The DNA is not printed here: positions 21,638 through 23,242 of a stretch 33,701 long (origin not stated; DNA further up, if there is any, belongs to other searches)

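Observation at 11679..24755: Compact RsaA-like surface-layer island: glycan ABC exporter, methyltransferases, GT4, RTX surface protein, dedicated T1SS and serralysin-type protease in one 13-kb block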

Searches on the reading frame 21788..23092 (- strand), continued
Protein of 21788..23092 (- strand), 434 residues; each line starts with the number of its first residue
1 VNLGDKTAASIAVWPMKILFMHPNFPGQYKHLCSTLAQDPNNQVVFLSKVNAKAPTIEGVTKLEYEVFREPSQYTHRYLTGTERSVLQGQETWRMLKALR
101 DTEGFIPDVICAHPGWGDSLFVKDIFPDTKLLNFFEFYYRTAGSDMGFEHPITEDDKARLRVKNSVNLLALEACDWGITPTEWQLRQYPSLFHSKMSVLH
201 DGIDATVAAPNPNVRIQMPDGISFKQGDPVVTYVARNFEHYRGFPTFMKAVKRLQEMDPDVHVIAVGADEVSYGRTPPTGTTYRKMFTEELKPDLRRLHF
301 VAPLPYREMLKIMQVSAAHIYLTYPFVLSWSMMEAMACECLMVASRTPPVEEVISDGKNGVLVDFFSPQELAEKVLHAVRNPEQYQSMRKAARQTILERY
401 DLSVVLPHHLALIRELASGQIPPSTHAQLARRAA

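Call 50: find_encoding_contigs(protein=P0188, flank=10000, max_places=1)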
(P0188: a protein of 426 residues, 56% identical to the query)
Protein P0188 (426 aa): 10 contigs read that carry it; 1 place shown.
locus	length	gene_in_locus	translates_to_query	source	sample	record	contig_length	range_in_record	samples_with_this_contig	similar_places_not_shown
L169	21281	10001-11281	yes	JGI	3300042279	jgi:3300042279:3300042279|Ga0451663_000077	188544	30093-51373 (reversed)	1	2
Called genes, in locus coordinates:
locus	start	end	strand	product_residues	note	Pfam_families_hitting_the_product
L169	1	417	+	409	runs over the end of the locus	PF08886:GshA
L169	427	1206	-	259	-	-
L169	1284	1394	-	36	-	-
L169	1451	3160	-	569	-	PF02743:dCache_1 (weak), PF00512:HisKA, PF02518:HATPase_c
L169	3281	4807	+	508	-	PF13541:ChlI, PF01078:Mg_chelatase, PF00158:Sigma54_activat (faint), PF07728:AAA_5 (weak), PF00493:MCM (weak), PF13335:Mg_chelatase_C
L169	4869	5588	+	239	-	PF00226:DnaJ (weak)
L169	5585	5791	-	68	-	PF12844:HTH_19, PF13560:HTH_31, PF01381:HTH_3, PF13443:HTH_26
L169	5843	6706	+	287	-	-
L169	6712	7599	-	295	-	PF00140:Sigma70_r1_2, PF21476:PF0610-like_N (faint), PF04542:Sigma70_r2, PF04545:Sigma70_r4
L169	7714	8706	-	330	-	PF00849:PseudoU_synth_2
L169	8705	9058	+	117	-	-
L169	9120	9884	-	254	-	-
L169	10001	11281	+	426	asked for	PF12000:Glyco_trans_4_3, PF00534:Glycos_transf_1, PF13692:Glyco_trans_1_4, PF13524:Glyco_trans_1_2 (weak)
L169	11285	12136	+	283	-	PF13489:Methyltransf_23 (weak), PF08241:Methyltransf_11, PF13649:Methyltransf_25 (weak)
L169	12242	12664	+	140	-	-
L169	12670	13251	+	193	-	PF04542:Sigma70_r2, PF08281:Sigma70_r4_2, PF04545:Sigma70_r4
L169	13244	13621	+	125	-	-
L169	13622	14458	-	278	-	-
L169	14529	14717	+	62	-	PF04324:Fer2_BFD (weak)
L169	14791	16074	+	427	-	PF00383:dCMP_cyt_deam_1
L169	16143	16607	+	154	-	PF00210:Ferritin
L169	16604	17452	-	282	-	PF00795:CN_hydrolase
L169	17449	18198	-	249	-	PF18912:DZR_2, PF00156:Pribosyltran (weak)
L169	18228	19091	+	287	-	PF13489:Methyltransf_23, PF01209:Ubie_methyltran (weak), PF08241:Methyltransf_11, PF08242:Methyltransf_12, PF13649:Methyltransf_25, PF13847:Methyltransf_31 (weak)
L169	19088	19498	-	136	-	PF00293:NUDIX, PF14815:NUDIX_4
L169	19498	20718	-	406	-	PF01960:ArgJ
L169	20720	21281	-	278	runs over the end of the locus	PF00639:Rotamase, PF13145:Rotamase_2, PF13616:Rotamase_3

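Call 51: find_encoding_contigs(protein=P0231, flank=10000, max_places=1)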
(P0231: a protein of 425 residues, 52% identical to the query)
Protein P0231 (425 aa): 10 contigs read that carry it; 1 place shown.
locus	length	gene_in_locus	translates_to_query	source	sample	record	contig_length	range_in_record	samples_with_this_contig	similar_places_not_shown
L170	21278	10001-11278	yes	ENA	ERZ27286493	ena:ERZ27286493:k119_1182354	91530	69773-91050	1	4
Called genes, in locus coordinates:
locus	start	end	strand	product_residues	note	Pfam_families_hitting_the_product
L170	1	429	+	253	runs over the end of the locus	PF20260:PUA_4, PF04452:Methyltrans_RNA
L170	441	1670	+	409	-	PF08886:GshA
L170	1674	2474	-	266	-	-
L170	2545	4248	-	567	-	PF02743:dCache_1, PF00512:HisKA, PF02518:HATPase_c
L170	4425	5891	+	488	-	PF13541:ChlI, PF00158:Sigma54_activat (faint), PF01078:Mg_chelatase, PF07728:AAA_5, PF00493:MCM (weak), PF13335:Mg_chelatase_C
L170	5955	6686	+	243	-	PF00226:DnaJ (weak)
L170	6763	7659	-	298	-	PF00140:Sigma70_r1_2, PF04542:Sigma70_r2, PF04545:Sigma70_r4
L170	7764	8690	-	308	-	PF00849:PseudoU_synth_2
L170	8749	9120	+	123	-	-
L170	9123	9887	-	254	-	-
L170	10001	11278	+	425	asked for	PF12000:Glyco_trans_4_3, PF13524:Glyco_trans_1_2 (faint), PF00534:Glycos_transf_1, PF13692:Glyco_trans_1_4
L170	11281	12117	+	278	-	PF13489:Methyltransf_23 (weak), PF08241:Methyltransf_11, PF13649:Methyltransf_25 (weak)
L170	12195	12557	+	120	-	-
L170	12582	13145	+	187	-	PF04542:Sigma70_r2, PF08281:Sigma70_r4_2, PF04545:Sigma70_r4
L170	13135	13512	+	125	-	-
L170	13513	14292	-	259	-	-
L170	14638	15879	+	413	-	PF00383:dCMP_cyt_deam_1 (weak)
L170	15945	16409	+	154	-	PF00210:Ferritin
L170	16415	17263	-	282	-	PF00795:CN_hydrolase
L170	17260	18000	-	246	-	PF18912:DZR_2, PF00156:Pribosyltran (weak)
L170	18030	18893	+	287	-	PF13489:Methyltransf_23, PF01209:Ubie_methyltran (weak), PF08241:Methyltransf_11, PF08242:Methyltransf_12, PF13649:Methyltransf_25, PF13847:Methyltransf_31 (weak)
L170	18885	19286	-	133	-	PF01124:MAPEG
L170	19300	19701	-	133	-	PF00293:NUDIX, PF14815:NUDIX_4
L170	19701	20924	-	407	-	PF01960:ArgJ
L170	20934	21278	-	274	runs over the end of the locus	?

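Call 52: find_encoding_contigs(protein=P0139, flank=10000, max_places=1)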
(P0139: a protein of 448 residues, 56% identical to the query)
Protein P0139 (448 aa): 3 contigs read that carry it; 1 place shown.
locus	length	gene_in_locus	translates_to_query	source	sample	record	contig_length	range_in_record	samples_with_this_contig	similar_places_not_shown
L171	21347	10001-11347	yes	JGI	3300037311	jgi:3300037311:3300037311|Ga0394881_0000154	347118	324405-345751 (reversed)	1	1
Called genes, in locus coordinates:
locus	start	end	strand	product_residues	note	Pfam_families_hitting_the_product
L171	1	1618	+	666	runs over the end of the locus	PF13148:DUF3987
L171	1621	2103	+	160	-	PF18932:DUF5681 (weak)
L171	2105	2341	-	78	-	PF13560:HTH_31, PF21716:dnstrm_HI1420 (weak), PF12844:HTH_19, PF01381:HTH_3, PF13443:HTH_26 (weak)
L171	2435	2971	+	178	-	-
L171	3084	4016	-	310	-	PF00027:cNMP_binding, PF10137:CAP12-PCTIR_TIR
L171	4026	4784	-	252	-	PF20298:E2-ntca, PF20272:E2-Crich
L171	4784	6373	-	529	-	PF00211:Guanylate_cyc (faint)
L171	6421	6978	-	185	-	-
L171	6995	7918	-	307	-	PF02518:HATPase_c (weak)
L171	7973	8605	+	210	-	PF13532:2OG-FeII_Oxy_2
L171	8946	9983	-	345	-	-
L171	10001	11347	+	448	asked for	PF12000:Glyco_trans_4_3, PF00534:Glycos_transf_1, PF13692:Glyco_trans_1_4, PF13524:Glyco_trans_1_2 (weak)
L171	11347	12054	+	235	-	PF13489:Methyltransf_23 (weak)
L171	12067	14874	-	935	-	-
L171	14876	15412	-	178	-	-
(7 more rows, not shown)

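Call 71: search_protein_families(library=pfam, proteins=[L093:47-1054:+, L093:1095-2240:+, L093:2292-3077:+, L093:3094-4032:+, L090:5715-6860:+, L090:6927-8081:+, L090:8269-9054:+, L090:9062-10027:+, L090:3037-3894:+, L090:1382-2932:-], max_evalue=0.01)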
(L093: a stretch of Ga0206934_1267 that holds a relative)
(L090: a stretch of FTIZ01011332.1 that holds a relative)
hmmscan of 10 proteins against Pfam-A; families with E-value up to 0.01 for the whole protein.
L093:47-1054:+ (335 aa): 1 family
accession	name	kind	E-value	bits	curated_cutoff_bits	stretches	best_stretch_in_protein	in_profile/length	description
PF10098.14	DUF2336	-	9.4e-54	183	34.6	1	49-284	1-233/262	Uncharacterised protein conserved in bacteria (DUF2336)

L093:1095-2240:+ (381 aa): 1 family
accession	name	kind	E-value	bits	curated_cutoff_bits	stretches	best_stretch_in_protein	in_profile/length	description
PF10098.14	DUF2336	-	6.5e-50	170.4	34.6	1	101-354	1-251/262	Uncharacterised protein conserved in bacteria (DUF2336)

L093:2292-3077:+ (261 aa): 2 families
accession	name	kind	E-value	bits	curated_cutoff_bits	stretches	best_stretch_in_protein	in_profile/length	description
PF20143.4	NAD_kinase_C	-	4.7e-11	43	23.7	1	120-207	2-88/126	ATP-NAD kinase C-terminal domain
PF01513.26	NAD_kinase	-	2.3e-06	28.4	25.5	1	40-89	72-120/130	ATP-NAD kinase N-terminal domain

L093:3094-4032:+ (312 aa): 2 families
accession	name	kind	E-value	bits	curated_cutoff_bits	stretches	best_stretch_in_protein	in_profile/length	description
PF00892.27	EamA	-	6.3e-25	88.5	28.2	2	159-287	2-132/135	EamA-like transporter family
PF03151.22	TPT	-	0.00024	21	30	1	76-286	66-288/291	Triose-phosphate Transporter family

L090:5715-6860:+ (381 aa): 1 family
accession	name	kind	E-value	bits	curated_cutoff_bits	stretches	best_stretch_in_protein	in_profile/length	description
PF10098.14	DUF2336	-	8.7e-59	199.5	34.6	1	99-335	1-234/262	Uncharacterised protein conserved in bacteria (DUF2336)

L090:6927-8081:+ (384 aa): 1 family
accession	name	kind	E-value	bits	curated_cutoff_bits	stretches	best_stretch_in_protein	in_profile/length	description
PF10098.14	DUF2336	-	5.2e-54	183.9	34.6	1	104-360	1-254/262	Uncharacterised protein conserved in bacteria (DUF2336)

L090:8269-9054:+ (261 aa): 2 families
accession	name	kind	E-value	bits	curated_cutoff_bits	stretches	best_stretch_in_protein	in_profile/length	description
PF20143.4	NAD_kinase_C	-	2e-11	44.1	23.7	1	120-208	2-89/126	ATP-NAD kinase C-terminal domain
PF01513.26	NAD_kinase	-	2.3e-08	34.8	25.5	1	39-89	71-120/130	ATP-NAD kinase N-terminal domain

L090:9062-10027:+ (321 aa): 1 family
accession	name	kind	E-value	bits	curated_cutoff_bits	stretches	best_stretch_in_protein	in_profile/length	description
PF00892.27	EamA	-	2.1e-19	70.6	28.2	2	174-302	2-132/135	EamA-like transporter family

L090:3037-3894:+ (285 aa): 0 families

L090:1382-2932:- (516 aa): 3 families
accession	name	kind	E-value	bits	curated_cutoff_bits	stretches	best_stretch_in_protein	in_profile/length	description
PF07690.21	MFS_1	-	1e-59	202.7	33.4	1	21-414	2-346/347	Major Facilitator Superfamily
PF00083.30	Sugar_tr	-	2.4e-11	43.6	22.3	1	34-186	30-188/452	Sugar (and other) transporter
PF06609.19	TRI12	-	5.9e-07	28.8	23.2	1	39-280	68-318/599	Fungal trichothecene efflux pump (TRI12)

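Call 81: search_protein_families(library=pfam, proteins=[L145:613-2910:-, L145:2907-4259:-, L145:4265-5065:-, L145:6410-7801:-, L145:7798-9204:-, L145:9197-11044:-], max_evalue=0.001)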
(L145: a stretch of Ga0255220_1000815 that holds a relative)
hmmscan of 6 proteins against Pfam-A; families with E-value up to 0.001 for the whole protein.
L145:613-2910:- (765 aa): 3 families
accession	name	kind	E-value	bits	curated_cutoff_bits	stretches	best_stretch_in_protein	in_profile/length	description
PF00005.33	ABC_tran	-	3.3e-21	76.8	25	1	28-160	1-136/137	ABC transporter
PF13527.13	Acetyltransf_9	-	3.3e-05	24.3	25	1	458-535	10-85/127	Acetyltransferase (GNAT) domain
PF13476.12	AAA_23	-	0.00082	20.5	27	0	25-62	7-43/201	AAA domain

L145:2907-4259:- (450 aa): 4 families
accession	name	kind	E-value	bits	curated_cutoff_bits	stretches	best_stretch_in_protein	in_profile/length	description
PF00005.33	ABC_tran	-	1.1e-21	78.3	25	1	25-157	1-136/137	ABC transporter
PF13304.12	AAA_21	-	0.00046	20.8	27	0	38-55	2-19/304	AAA domain, putative AbiEii toxin, Type IV TA system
PF13476.12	AAA_23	-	0.00048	21.3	27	1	22-59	7-43/201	AAA domain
PF14524.12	Wzt_C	-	0.00079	19.9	30.4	0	298-404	24-134/143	Wzt C-terminal domain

L145:4265-5065:- (266 aa): 2 families
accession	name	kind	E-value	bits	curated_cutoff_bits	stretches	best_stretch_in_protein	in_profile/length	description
PF01061.29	ABC2_membrane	-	5.1e-20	72.4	26.9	1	14-223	3-207/211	ABC-2 type transporter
PF12698.13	ABC2_membrane_3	-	0.00013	21.6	31.6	1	117-249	212-340/347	ABC-2 family transporter protein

L145:6410-7801:- (463 aa): 1 family
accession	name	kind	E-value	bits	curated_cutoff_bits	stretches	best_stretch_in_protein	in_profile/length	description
PF02321.23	OEP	-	3.2e-49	167.7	22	2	44-231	7-187/187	Outer membrane efflux protein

L145:7798-9204:- (468 aa): 4 families
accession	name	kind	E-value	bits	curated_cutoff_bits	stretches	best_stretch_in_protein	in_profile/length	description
PF13437.12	HlyD_3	-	3.7e-15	57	22.2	1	321-421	2-97/106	HlyD family secretion protein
PF13533.13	Biotin_lipoyl_2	-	2.8e-07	30.7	29.8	1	92-121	3-32/32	Biotin-lipoyl like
PF16576.10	HlyD_D23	-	1e-05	25.4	30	0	287-388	78-176/214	Barrel-sandwich domain of CusB or HlyD membrane-fusion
PF00364.28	Biotin_lipoyl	-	0.00039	20.6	22.1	0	92-120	45-73/73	Biotin-requiring enzyme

L145:9197-11044:- (615 aa): 4 families
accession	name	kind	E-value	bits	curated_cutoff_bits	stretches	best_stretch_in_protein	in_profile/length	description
PF00005.33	ABC_tran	-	2.7e-29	102.9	25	1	368-515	1-136/137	ABC transporter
PF00664.28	ABC_membrane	-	2.7e-09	37.6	28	1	54-299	13-265/274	ABC transporter transmembrane region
PF13304.12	AAA_21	-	1.4e-06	29.1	27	0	488-548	238-301/304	AAA domain, putative AbiEii toxin, Type IV TA system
PF02463.25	SMC_N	-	0.00038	20.4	40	0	251-558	135-210/220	RecF/RecN/SMC N terminal domain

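Call 83: search_protein_families(library=pfam, proteins=[L139:2674-9936:+, L120:5406-9626:-, L102:5061-8090:+, L095:5489-7405:+, L153:7175-11326:+], max_evalue=0.001)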
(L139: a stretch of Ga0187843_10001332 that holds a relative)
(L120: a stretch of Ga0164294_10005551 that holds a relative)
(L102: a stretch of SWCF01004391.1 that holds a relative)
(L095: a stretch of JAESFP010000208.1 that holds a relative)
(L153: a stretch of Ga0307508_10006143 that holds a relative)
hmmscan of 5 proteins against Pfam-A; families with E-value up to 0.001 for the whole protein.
L139:2674-9936:+ (2420 aa): 3 families
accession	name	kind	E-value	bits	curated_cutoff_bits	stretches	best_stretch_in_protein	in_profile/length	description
PF00353.25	HemolysinCabind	-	3.8e-148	480.9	23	27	1299-1332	2-35/36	RTX calcium-binding nonapeptide repeat (4 copies)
PF06594.17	HCBP_related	-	1.2e-56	188.8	21.4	6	1875-1920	2-42/42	Haemolysin-type calcium binding protein related domain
PF17886.7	ArsA_HSP20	-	1.3e-06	28.3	22.5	0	1523-1543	13-33/63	HSP20-like domain found in ArsA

L120:5406-9626:- (1406 aa): 2 families
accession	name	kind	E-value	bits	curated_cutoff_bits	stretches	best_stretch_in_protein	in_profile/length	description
PF00353.25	HemolysinCabind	-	4.9e-55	183.4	23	8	1102-1137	1-36/36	RTX calcium-binding nonapeptide repeat (4 copies)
PF08548.17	Peptidase_M10_C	-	5e-07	30.1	20.7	1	1276-1322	86-131/193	Peptidase M10 serralysin C terminal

L102:5061-8090:+ (1009 aa): 3 families
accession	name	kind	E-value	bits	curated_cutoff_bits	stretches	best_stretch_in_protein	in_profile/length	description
PF00353.25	HemolysinCabind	-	4.9e-43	145.1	23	7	707-738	3-34/36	RTX calcium-binding nonapeptide repeat (4 copies)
PF04773.18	FecR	-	6.5e-07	30.1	24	1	41-129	1-79/97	FecR protein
PF08548.17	Peptidase_M10_C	-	3.1e-06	27.5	20.7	1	883-996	68-184/193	Peptidase M10 serralysin C terminal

L095:5489-7405:+ (638 aa): 1 family
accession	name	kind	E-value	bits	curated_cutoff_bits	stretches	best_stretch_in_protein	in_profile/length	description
PF00353.25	HemolysinCabind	-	8.5e-58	192.2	23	11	138-172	2-36/36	RTX calcium-binding nonapeptide repeat (4 copies)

L153:7175-11326:+ (1384 aa): 1 family
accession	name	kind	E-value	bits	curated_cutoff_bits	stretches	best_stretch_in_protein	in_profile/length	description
PF00353.25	HemolysinCabind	-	7.4e-61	202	23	11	1208-1241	2-35/36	RTX calcium-binding nonapeptide repeat (4 copies)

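Call 86: search_dna_similar(query=window:21788-23047:-, collection=plasmids, mode=protein, max_evalue=1e-20, max_rows=25)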
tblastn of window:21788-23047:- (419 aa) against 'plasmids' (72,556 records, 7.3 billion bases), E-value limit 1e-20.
Records with a match: 270; places in all: 282; records where one place covers at least 80% of the query: 266.
Best place of each record, by identity: <60% 270.
By first word of the organism name: Sinorhizobium 69; Phaeobacter 58; Ralstonia 44; Azospirillum 17; Bradyrhizobium 14; Leisingera 13; Ensifer 9; Paracoccus 5; Phyllobacterium 5; Shinella 3; and 23 more.
By predicted mobility (MOB-suite, as given by PLSDB): non-mobilizable 147; mobilizable 101; conjugative 22.
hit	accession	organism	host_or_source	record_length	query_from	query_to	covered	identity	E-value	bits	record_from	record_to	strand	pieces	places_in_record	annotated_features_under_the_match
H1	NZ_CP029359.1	Azospirillum thermophilum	cell culture,hot spring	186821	1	408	97%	49.6%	3e-123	400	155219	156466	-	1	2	glycosyltransferase family 4 protein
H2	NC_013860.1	Azospirillum sp. B510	-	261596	1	409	98%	49.3%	1e-127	413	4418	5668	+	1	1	glycosyltransferase family 4 protein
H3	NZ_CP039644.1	Azospirillum sp. TSA2s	Soil,rice paddy soil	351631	1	407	97%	49.0%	3e-124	403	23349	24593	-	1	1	glycosyltransferase family 4 protein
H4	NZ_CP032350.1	Azospirillum brasilense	soil sample,Agricultural field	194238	1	413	99%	48.2%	1e-128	416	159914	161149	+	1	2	glycosyltransferase family 4 protein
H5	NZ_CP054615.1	Azospirillum oryzae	cell culture,soil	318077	1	407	97%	48.8%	2e-125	407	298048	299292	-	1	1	glycosyltransferase family 4 protein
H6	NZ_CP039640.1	Azospirillum sp. TSH100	soil,soil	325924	1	408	97%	48.4%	8e-123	399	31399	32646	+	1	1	glycosyltransferase family 4 protein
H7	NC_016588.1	Azospirillum lipoferum 4B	-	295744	1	407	97%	48.6%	2e-124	404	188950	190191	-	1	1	glycosyltransferase family 4 protein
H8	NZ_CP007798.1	Azospirillum argentinense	Triticum aestivum L.,Root,wheat ...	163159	1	404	96%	48.9%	1e-127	413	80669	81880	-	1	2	glycosyltransferase family 4 protein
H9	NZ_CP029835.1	Azospirillum ramasamyi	single cell,Cow dung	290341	1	406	97%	48.2%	5e-122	397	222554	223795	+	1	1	glycosyltransferase family 4 protein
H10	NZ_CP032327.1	Azospirillum argentinense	soil sample,Agricultural field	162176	1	404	96%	48.4%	1e-126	410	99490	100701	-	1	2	glycosyltransferase family 4 protein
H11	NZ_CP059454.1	Azospirillum brasilense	Prokaryotes,soil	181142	1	414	99%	47.1%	2e-127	412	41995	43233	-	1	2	glycosyltransferase family 4 protein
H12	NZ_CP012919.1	Azospirillum brasilense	Digitaria eriantha,microbe,root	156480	1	414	99%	46.8%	1e-124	404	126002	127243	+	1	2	glycosyltransferase family 4 protein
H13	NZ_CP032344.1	Azospirillum brasilense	soil sample,Agricultural field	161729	1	414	99%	46.8%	1e-124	404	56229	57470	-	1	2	glycosyltransferase family 4 protein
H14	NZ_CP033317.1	Azospirillum brasilense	rhizosphere soil of Digitaria ...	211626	1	414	99%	46.8%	1e-124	404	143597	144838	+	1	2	glycosyltransferase family 4 protein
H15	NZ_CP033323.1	Azospirillum brasilense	rhizosphere soil of Cynodon ...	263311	1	414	99%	46.8%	1e-124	404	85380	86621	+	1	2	glycosyltransferase family 4 protein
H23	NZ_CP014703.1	Ralstonia solanacearum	Solanum tuberosum,cell culture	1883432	1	387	92%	44.1%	4e-105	348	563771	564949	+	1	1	none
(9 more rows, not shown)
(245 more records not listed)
